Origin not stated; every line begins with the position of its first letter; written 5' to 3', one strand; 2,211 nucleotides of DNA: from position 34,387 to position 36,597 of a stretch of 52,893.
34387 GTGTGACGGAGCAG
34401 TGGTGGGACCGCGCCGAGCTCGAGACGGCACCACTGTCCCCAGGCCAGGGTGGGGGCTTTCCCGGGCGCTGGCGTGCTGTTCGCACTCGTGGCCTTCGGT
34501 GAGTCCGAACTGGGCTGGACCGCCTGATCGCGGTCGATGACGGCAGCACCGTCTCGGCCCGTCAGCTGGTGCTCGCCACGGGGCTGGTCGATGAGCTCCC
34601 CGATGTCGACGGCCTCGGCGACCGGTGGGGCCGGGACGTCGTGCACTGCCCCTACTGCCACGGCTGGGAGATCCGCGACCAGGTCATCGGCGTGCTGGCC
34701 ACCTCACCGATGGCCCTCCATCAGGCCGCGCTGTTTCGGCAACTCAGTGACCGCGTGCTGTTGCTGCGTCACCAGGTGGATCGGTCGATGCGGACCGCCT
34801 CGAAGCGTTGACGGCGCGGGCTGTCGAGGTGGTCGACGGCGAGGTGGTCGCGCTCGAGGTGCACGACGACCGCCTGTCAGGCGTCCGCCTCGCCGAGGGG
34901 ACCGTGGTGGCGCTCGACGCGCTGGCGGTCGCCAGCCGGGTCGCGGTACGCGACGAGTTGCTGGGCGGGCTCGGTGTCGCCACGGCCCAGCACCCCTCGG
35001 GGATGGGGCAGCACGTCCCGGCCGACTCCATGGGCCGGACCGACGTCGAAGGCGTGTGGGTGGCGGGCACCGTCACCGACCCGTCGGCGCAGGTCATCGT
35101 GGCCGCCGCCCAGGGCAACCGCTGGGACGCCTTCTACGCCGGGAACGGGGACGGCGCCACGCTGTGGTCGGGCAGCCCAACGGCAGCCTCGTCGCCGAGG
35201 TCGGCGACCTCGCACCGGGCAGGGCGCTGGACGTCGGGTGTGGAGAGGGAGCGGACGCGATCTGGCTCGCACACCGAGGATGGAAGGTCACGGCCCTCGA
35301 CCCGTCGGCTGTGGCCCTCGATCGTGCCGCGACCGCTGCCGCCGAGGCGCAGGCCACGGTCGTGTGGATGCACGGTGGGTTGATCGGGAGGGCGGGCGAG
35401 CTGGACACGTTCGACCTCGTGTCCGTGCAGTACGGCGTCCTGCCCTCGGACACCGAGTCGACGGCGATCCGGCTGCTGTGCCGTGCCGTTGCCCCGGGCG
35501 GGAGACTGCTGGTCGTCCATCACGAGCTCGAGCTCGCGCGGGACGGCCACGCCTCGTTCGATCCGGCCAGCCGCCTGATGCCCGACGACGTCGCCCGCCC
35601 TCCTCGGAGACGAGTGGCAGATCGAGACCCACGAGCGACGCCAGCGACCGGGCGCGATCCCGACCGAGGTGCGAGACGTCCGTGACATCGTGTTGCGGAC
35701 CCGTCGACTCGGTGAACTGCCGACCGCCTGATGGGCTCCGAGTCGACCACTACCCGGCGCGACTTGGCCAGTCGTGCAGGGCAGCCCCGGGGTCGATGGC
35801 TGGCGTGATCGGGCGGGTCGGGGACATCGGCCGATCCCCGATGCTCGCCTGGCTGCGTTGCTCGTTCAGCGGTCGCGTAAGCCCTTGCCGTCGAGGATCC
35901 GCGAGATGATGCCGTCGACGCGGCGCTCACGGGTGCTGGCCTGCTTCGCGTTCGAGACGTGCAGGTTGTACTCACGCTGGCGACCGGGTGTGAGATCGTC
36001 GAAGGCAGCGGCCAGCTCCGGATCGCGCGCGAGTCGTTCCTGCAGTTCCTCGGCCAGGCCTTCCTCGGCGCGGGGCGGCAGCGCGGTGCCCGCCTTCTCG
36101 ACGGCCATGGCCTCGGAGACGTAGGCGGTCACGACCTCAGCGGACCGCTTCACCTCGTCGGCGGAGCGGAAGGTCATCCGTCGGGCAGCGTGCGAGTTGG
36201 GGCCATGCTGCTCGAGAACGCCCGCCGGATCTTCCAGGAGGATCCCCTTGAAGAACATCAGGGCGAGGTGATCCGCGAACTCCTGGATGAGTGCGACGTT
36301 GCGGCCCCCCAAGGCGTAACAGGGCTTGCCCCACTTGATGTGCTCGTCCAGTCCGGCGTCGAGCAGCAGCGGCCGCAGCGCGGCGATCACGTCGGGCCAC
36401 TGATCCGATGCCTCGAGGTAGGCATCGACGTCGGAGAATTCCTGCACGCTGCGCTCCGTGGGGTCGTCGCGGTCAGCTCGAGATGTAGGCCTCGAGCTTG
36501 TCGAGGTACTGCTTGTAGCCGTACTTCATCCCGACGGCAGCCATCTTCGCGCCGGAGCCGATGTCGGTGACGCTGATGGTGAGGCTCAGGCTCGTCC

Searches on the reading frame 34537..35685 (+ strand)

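Call 45: search_protein_families(library=pfam, proteins=[window:34537-35685:+], max_evalue=0.00001)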
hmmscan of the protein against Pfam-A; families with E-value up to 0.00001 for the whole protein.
window:34537-35685:+ (382 aa): 7 families
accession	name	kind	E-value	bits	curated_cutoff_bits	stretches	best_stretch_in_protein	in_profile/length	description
PF13649.12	Methyltransf_25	-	1.1e-12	48.9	27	1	231-322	2-97/97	Methyltransferase domain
PF08241.18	Methyltransf_11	-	3.8e-10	40.7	21.2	1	231-325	1-94/95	Methyltransferase domain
PF13847.12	Methyltransf_31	-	5.5e-09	36.3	27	1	229-330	6-113/145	Methyltransferase domain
PF08242.18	Methyltransf_12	-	1.3e-08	35.9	30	1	231-324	1-98/98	Methyltransferase domain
PF13489.12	Methyltransf_23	-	1.3e-08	35.2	27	1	219-330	13-120/164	Methyltransferase domain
PF01209.24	Ubie_methyltran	-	2.4e-06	27.5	20.1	1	222-328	43-153/233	ubiE/COQ5 methyltransferase family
PF03848.20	TehB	-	7.9e-06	25.9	20.4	1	220-262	24-66/193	Tellurite resistance protein TehB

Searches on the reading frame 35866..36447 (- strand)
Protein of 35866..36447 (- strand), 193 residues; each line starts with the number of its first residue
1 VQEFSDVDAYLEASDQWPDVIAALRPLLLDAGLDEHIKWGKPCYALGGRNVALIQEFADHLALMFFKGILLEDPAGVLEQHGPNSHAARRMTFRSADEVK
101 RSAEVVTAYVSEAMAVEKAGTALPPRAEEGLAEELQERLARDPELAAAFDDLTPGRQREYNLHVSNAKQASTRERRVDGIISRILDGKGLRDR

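Call 45: search_protein_families(library=pfam, proteins=[window:35866-36447:-], max_evalue=0.00001)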
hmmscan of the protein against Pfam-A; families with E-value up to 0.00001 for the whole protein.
window:35866-36447:- (193 aa): 2 families
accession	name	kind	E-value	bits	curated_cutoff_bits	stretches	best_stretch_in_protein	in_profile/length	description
PF13376.11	OmdA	-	3.6e-17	62.5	25.6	1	133-187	6-60/60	Bacteriocin-protection, YdeI or OmpD-Associated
PF08818.16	DUF1801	-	3.1e-15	56.8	27.2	1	19-114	3-85/85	Domain of unknown function (DU1801)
